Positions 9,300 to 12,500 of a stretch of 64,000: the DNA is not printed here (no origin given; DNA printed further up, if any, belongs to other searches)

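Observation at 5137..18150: Two convergent glycan-modification operons (GtrB-like GT2 + YfhO GT-C + GT2/GT4 + three methyltransferases) with an embedded propeller sensor kinase and LytTR regulator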

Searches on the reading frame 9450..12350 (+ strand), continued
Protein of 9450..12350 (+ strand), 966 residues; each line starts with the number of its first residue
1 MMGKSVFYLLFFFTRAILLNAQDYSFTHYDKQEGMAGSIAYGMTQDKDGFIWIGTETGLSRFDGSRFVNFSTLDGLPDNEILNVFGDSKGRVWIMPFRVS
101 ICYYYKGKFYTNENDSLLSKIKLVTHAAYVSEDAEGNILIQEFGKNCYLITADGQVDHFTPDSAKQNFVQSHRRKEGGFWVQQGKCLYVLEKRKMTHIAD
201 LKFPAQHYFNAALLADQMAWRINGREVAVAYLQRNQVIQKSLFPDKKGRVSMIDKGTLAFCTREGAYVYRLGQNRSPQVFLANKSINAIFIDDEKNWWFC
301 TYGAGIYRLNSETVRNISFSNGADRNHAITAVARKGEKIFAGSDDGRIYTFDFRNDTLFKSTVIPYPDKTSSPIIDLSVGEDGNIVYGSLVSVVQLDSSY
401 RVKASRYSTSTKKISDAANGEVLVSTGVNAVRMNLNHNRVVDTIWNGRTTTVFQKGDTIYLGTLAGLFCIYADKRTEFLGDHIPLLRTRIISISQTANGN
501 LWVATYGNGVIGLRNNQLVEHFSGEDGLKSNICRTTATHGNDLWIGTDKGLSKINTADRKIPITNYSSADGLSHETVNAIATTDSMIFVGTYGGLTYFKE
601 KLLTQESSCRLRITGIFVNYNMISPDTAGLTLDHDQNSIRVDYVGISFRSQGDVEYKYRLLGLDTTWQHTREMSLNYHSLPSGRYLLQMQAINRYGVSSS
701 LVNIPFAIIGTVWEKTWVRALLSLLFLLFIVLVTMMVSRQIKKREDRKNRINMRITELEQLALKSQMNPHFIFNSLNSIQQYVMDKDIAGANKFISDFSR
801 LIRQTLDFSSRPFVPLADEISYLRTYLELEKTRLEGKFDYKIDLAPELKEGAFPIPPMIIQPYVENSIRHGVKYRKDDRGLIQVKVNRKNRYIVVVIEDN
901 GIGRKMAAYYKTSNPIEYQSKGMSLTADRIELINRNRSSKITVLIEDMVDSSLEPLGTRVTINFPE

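Call 56: find_encoding_contigs(protein=P0254, flank=8000, max_places=1)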
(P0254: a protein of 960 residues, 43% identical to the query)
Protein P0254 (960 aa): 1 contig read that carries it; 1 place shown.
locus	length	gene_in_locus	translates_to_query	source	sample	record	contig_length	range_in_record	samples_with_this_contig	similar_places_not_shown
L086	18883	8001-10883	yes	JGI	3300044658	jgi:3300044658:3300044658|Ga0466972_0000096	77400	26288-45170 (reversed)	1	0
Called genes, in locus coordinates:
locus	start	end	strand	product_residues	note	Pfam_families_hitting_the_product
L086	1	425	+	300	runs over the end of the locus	PF00535:Glycos_transf_2, PF10111:Glyco_tranf_2_2, PF13641:Glyco_tranf_2_3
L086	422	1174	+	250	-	PF05711:TylF, PF13578:Methyltransf_24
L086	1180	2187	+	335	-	PF00535:Glycos_transf_2, PF13641:Glyco_tranf_2_3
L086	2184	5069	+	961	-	PF07494:Reg_prop (faint), PF07495:Y_Y_Y, PF06580:His_kinase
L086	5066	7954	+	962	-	PF07494:Reg_prop (faint), PF07495:Y_Y_Y, PF06580:His_kinase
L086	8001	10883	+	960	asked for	PF07494:Reg_prop (faint), PF16819:DUF5074 (faint), PF07495:Y_Y_Y, PF06580:His_kinase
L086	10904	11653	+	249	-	PF00072:Response_reg, PF04397:LytTR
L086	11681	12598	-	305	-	PF00535:Glycos_transf_2, PF10111:Glyco_tranf_2_2 (faint)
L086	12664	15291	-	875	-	PF09586:YfhO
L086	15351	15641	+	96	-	-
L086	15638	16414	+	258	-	PF02592:Vut_1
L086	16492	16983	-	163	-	PF13420:Acetyltransf_4 (weak), PF00583:Acetyltransf_1, PF13673:Acetyltransf_10, PF13508:Acetyltransf_7, PF14542:Acetyltransf_CG (weak), PF08445:FR47 (weak)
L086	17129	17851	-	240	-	PF13367:PrsW-protease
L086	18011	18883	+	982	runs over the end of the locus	-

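Call 57: find_encoding_contigs(protein=P0257, flank=8000, max_places=1)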
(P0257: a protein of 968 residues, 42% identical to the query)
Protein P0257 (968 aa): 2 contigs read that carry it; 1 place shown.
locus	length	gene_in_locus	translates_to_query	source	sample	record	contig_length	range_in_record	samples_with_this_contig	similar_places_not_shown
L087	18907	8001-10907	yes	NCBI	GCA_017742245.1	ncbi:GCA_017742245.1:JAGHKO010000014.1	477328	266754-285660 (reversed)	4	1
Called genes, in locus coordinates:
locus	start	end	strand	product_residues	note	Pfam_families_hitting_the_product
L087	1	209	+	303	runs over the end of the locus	-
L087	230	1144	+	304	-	PF00535:Glycos_transf_2, PF10111:Glyco_tranf_2_2 (weak), PF13641:Glyco_tranf_2_3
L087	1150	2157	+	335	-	PF00535:Glycos_transf_2, PF13641:Glyco_tranf_2_3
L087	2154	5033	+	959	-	PF07494:Reg_prop (faint), PF16819:DUF5074 (faint), PF07495:Y_Y_Y, PF06580:His_kinase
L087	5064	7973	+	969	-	PF07494:Reg_prop (faint), PF02518:HATPase_c (faint), PF07495:Y_Y_Y, PF06580:His_kinase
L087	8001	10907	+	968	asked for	PF07494:Reg_prop (faint), PF02518:HATPase_c (faint), PF07495:Y_Y_Y, PF06580:His_kinase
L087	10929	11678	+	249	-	PF00072:Response_reg, PF04397:LytTR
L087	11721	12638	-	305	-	PF00535:Glycos_transf_2, PF10111:Glyco_tranf_2_2 (weak)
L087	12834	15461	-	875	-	PF09586:YfhO (weak)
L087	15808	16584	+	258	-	PF02592:Vut_1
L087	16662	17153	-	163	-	PF00583:Acetyltransf_1, PF13673:Acetyltransf_10, PF08445:FR47, PF13508:Acetyltransf_7, PF14542:Acetyltransf_CG (weak)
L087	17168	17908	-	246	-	PF13367:PrsW-protease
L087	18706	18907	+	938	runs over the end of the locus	-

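Call 58: find_encoding_contigs(protein=P0246, flank=8000, max_places=1)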
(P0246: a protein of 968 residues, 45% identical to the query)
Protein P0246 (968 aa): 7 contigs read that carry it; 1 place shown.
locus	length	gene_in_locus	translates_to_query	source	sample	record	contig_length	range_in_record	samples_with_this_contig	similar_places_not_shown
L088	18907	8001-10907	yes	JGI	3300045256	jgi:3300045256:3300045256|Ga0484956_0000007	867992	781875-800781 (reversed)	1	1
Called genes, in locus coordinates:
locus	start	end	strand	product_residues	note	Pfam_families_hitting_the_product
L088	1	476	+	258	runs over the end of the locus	PF00483:NTP_transferase, PF12804:NTP_transf_3 (weak)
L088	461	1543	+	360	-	PF01073:3Beta_HSD (weak), PF01370:Epimerase, PF02719:Polysacc_synt_2, PF04321:RmlD_sub_bind, PF16363:GDP_Man_Dehyd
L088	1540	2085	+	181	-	PF00908:dTDP_sugar_isom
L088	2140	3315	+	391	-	PF08421:Methyltransf_13, PF13489:Methyltransf_23, PF08242:Methyltransf_12 (weak), PF08484:Methyltransf_14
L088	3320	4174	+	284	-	PF01370:Epimerase, PF16363:GDP_Man_Dehyd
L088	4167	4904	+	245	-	PF04989:RMNT_CmcI, PF13578:Methyltransf_24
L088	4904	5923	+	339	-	PF00535:Glycos_transf_2, PF13641:Glyco_tranf_2_3 (weak)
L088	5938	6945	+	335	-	PF00535:Glycos_transf_2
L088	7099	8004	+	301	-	PF00535:Glycos_transf_2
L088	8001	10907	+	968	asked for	PF07494:Reg_prop (faint), PF07495:Y_Y_Y, PF06580:His_kinase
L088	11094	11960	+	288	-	PF00072:Response_reg, PF04397:LytTR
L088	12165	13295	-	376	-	PF13439:Glyco_transf_4, PF13579:Glyco_trans_4_4, PF00534:Glycos_transf_1, PF13692:Glyco_trans_1_4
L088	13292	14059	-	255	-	PF13489:Methyltransf_23, PF02353:CMAS (weak), PF13847:Methyltransf_31 (weak), PF08241:Methyltransf_11, PF08242:Methyltransf_12, PF13649:Methyltransf_25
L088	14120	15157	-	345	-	-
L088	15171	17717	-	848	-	PF09586:YfhO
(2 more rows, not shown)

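Call 60: find_encoding_contigs(protein=P0357, flank=9000, max_places=1)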
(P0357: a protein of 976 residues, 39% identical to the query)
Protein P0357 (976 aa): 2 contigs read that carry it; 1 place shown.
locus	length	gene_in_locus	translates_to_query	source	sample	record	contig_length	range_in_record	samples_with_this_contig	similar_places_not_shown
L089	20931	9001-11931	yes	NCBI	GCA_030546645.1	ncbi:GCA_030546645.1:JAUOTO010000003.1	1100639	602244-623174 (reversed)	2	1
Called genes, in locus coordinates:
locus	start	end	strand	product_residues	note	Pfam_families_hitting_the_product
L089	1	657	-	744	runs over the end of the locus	PF00982:Glyco_transf_20, PF02358:Trehalose_PPase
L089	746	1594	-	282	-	PF13385:Laminin_G_3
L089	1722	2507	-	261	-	PF13385:Laminin_G_3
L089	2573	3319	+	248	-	PF02621:VitK2_biosynth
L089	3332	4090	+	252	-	PF05711:TylF, PF13578:Methyltransf_24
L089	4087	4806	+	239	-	PF13489:Methyltransf_23, PF08241:Methyltransf_11, PF08242:Methyltransf_12 (weak), PF13649:Methyltransf_25 (weak), PF13847:Methyltransf_31 (weak)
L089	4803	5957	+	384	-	PF20706:GT4-conflict, PF00534:Glycos_transf_1, PF13692:Glyco_trans_1_4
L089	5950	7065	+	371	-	PF02350:Epimerase_2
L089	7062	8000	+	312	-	PF00535:Glycos_transf_2, PF10111:Glyco_tranf_2_2, PF13641:Glyco_tranf_2_3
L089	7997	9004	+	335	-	PF00535:Glycos_transf_2, PF13641:Glyco_tranf_2_3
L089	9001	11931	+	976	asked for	PF07494:Reg_prop (faint), PF02518:HATPase_c (faint), PF07495:Y_Y_Y, PF06580:His_kinase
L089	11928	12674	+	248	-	PF00072:Response_reg, PF04397:LytTR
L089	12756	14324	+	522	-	PF00221:Lyase_aromatic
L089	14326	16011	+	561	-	PF17391:Urocanase_N, PF01175:Urocanase, PF17392:Urocanase_C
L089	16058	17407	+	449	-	PF00206:Lyase_1, PF08328:ASL_C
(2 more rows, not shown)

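Call 61: find_encoding_contigs(protein=P0262, flank=9000, max_places=1)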
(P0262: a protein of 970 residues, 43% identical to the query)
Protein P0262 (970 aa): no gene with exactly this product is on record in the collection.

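Call 65: find_related_loci(query=A3, collection=metagenome_contigs, flank=8000)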
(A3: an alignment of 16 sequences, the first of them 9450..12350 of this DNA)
Query A3 (966 aa) in metagenome_contigs; peptide patterns used: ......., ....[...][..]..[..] (x = any residue, [..] = any of these).
600 stretches matched a pattern (row limit reached: there are more); 595 encode a relative of the query (tblastn E <= 1e-3); the best 80 are kept; 80 distinct loci.
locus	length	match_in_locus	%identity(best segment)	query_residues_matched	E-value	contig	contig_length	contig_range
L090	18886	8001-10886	39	6-965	0e+0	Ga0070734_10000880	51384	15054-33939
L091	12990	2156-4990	40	22-965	0e+0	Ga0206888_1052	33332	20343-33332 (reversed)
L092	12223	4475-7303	39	21-964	0e+0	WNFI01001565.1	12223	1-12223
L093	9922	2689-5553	39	19-966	0e+0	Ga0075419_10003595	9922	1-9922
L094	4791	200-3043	40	20-966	0e+0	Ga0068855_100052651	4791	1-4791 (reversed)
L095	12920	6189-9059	38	9-965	0e+0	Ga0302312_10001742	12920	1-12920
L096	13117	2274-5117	38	21-965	0e+0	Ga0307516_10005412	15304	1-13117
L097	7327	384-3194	39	27-964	0e+0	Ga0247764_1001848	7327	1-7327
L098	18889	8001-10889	38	1-965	0e+0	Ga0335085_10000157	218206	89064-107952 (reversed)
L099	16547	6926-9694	37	20-965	0e+0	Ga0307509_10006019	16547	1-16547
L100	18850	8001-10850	36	5-964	0e+0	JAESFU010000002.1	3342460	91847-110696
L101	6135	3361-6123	35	6-935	2e-176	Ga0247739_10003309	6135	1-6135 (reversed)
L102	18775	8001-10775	35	24-965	3e-169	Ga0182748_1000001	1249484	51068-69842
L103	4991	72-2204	39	251-965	4e-162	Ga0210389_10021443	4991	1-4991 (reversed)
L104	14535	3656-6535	38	3-966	0e+0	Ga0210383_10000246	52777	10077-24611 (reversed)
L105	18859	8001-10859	35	21-965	0e+0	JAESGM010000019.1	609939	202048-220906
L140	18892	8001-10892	26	9-965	3e-71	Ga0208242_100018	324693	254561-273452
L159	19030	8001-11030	27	2-965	1e-64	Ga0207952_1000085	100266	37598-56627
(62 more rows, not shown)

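Call 68: search_protein_families(library=pfam, proteins=[L099:5553-6635:+, L099:4546-5346:+, L099:3338-4180:+, L099:2257-3288:+, L095:4888-5847:-, L095:3542-4897:+, L102:7357-7845:+, L105:6660-7883:+, L096:336-1286:+, L096:1300-2217:+], max_evalue=0.001)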
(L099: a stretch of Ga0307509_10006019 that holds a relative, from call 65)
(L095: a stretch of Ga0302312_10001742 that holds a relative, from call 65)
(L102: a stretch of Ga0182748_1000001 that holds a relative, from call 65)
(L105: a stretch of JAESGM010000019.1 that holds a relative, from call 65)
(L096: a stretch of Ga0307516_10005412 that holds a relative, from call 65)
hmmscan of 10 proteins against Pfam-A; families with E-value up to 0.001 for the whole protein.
L099:5553-6635:+ (360 aa): 2 families
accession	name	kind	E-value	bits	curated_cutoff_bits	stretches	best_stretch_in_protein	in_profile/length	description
PF13715.12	CarbopepD_reg_2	-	1.8e-17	63.5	32.2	1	27-112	2-88/88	CarboxypepD_reg-like domain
PF13620.12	CarboxypepD_reg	-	1.1e-09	38.9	32.3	1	25-91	1-74/82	Carboxypeptidase regulatory-like domain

L099:4546-5346:+ (266 aa): 7 families
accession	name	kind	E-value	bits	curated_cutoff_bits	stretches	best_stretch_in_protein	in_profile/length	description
PF01370.27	Epimerase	-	7.5e-21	75.1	20.9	1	2-161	63-235/240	NAD dependent epimerase/dehydratase family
PF07993.18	NAD_binding_4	-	1.4e-17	64.2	20.1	1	3-111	88-209/258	Male sterility protein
PF01073.25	3Beta_HSD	-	3.5e-15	56.2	22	1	2-120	65-192/280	3-beta hydroxysteroid dehydrogenase/isomerase family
PF16363.11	GDP_Man_Dehyd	-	1.1e-07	32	27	1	4-89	76-162/332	GDP-mannose 4,6 dehydratase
PF02719.21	Polysacc_synt_2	-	8.5e-07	28.9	20.2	1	2-56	76-132/293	Polysaccharide biosynthesis protein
PF13460.12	NAD_binding_10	-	2e-05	24.9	27.2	1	1-108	58-145/184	NAD(P)H-binding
PF04321.23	RmlD_sub_bind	-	0.00031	20.4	27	1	4-110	52-152/287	RmlD substrate binding domain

L099:3338-4180:+ (280 aa): 3 families
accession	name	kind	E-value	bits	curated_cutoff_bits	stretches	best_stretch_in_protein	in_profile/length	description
PF02737.24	3HCDH_N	-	5.3e-56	189.8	22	1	5-181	2-179/180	3-hydroxyacyl-CoA dehydrogenase, NAD binding domain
PF00725.27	3HCDH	-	2.4e-27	95.7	22.1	1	184-280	1-97/97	3-hydroxyacyl-CoA dehydrogenase, C-terminal domain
PF03446.21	NAD_binding_2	-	0.00013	22.4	21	1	5-74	2-67/161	NAD binding domain of 6-phosphogluconate dehydrogenase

L099:2257-3288:+ (343 aa): 2 families
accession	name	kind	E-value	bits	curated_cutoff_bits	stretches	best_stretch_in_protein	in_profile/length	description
PF01409.25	tRNA-synt_2d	-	8.2e-102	340.3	19.8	1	91-339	2-246/246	tRNA synthetases class II core domain (F)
PF02912.23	Phe_tRNA-synt_N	-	3.1e-13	49.9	22.3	1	23-81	3-61/69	Aminoacyl tRNA synthetase class II, N-terminal domain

L095:4888-5847:- (319 aa): 1 family
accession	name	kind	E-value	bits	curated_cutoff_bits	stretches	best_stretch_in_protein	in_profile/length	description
PF12779.12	WXXGXW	-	4.4e-06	27.1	18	1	51-75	2-25/26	WXXGXW repeat (2 copies)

L095:3542-4897:+ (451 aa): 2 families
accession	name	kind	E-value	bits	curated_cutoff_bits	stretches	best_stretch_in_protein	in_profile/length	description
PF13437.12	HlyD_3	-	4e-12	47.2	22.2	1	313-397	2-82/106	HlyD family secretion protein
PF16576.10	HlyD_D23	-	0.00043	20.1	30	0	305-391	103-184/214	Barrel-sandwich domain of CusB or HlyD membrane-fusion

L102:7357-7845:+ (162 aa): 10 families
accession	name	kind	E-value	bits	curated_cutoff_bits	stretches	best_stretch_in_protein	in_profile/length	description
PF01037.27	AsnC_trans_reg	-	5.4e-20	71.5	25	1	87-151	9-71/73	Lrp/AsnC ligand binding domain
PF13412.12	HTH_24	-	8e-20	70.6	21.9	1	13-60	1-48/48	Winged helix-turn-helix DNA-binding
PF13404.12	HTH_AsnC-type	-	7.6e-18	64.5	27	1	13-54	1-42/42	AsnC-type helix-turn-helix domain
PF01047.28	MarR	-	3e-06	27.5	24.6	1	18-60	6-48/59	MarR family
PF25212.1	HVO_A0114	-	3.7e-06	27.1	27.6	1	12-60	19-67/84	HVO_A0114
PF12802.13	MarR_2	-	2.4e-05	24.8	27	1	13-61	3-52/61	MarR family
PF09339.16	HTH_IclR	-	2.9e-05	24.2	22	1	18-61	6-50/52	IclR helix-turn-helix domain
PF01022.26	HTH_5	-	0.00029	21.1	22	1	18-60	5-46/47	Bacterial regulatory protein, arsR family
PF08279.18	HTH_11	-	0.00044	20.5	25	1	18-58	3-44/55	HTH domain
PF12840.13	HTH_20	-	0.00078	19.8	27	0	18-61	7-50/51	Helix-turn-helix domain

L105:6660-7883:+ (407 aa): 3 families
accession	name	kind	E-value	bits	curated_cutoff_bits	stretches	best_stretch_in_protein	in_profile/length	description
PF00534.26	Glycos_transf_1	-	7.5e-30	104.2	26.4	1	218-380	7-171/172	Glycosyl transferases group 1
PF13692.12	Glyco_trans_1_4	-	1e-21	78.1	27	1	227-366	2-141/142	Glycosyl transferases group 1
PF13439.12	Glyco_transf_4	-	5.2e-05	23.8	28.5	0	8-116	2-100/170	Glycosyltransferase Family 4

L096:336-1286:+ (316 aa): 0 families

L096:1300-2217:+ (305 aa): 2 families
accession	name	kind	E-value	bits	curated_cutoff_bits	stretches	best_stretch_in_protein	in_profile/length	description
PF00535.33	Glycos_transf_2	-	1.5e-25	90.6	23.3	1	7-145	1-132/168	Glycosyl transferase family 2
PF10111.15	Glyco_tranf_2_2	-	5.5e-05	23.2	27.3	0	7-94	1-92/276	Glycosyltransferase like family 2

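Call 84: search_solved_structures(query=window:9450-12350:+, max_evalue=0.01)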
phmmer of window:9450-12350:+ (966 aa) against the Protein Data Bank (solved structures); distinct sequences matched with E-value up to 0.01: 11.
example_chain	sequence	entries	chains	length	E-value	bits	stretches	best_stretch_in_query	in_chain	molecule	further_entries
4a2l_A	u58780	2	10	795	1.9e-31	111.9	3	493-716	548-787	TWO-COMPONENT SYSTEM SENSOR HISTIDINE KINASE/RESPONSE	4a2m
3v9f_A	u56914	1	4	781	2.1e-31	111.7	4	493-691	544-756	Two-component system sensor histidine kinase/response regulator, hybrid (One-component sys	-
6swj_A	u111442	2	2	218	4e-18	67.8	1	765-904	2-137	Histidine kinase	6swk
3va6_A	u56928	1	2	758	1.3e-16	62.8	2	527-597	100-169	Two-component system sensor histidine kinase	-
3ott_A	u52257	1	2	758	1.3e-16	62.8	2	527-597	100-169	Two-component system sensor histidine kinase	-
6rh7_A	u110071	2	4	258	0.0017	19.3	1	794-921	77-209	Sensor histidine kinase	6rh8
3dge_A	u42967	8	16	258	0.0017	19.3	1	794-921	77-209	Sensor protein | Histidine kinase | Sensor histidine kinase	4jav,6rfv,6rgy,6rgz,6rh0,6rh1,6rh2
2c2a_A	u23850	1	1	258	0.0017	19.3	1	794-921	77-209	SENSOR HISTIDINE KINASE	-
5uht_A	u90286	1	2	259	0.0017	19.3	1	794-921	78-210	Sensor histidine kinase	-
6azr_A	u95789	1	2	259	0.0017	19.3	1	794-921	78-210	Sensor histidine kinase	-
4jas_A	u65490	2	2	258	0.0023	18.9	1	795-921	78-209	Histidine kinase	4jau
